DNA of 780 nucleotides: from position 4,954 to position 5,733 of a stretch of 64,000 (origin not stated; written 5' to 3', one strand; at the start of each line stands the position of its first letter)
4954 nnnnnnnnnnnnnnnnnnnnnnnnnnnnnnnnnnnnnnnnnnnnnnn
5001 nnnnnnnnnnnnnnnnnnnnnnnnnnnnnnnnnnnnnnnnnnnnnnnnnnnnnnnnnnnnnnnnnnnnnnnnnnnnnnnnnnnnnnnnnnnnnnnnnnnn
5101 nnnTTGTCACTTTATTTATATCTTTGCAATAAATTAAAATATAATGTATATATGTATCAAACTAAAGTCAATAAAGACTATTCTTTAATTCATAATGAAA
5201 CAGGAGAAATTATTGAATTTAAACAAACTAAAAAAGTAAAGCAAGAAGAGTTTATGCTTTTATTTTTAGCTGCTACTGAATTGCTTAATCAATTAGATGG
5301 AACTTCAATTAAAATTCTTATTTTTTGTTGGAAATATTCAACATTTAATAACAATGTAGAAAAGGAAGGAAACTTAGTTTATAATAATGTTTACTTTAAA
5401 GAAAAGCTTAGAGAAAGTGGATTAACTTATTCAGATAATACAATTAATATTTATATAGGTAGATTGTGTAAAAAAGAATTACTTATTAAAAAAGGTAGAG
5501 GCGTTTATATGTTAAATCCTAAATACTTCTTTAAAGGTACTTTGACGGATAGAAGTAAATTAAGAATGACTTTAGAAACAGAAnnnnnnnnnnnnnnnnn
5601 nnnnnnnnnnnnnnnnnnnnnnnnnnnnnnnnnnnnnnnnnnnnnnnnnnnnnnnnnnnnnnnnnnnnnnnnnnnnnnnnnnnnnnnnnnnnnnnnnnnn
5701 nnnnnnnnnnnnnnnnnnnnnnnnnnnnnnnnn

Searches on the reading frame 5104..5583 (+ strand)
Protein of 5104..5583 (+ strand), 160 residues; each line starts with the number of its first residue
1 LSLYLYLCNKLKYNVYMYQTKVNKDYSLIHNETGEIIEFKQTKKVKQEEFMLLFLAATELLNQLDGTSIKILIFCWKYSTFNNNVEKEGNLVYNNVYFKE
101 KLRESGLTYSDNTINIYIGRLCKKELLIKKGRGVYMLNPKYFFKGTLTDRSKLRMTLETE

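Call 66: search_protein_families(library=pfam, proteins=[window:5104-5583:+], max_evalue=0.001)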
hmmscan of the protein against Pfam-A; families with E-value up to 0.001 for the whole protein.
window:5104-5583:+ (160 aa): 1 family
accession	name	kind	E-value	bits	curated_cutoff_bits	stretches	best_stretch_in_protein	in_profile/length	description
PF05732.17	RepL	-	3.4e-09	36.8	20.3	1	18-153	5-131/164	Firmicute plasmid replication protein (RepL)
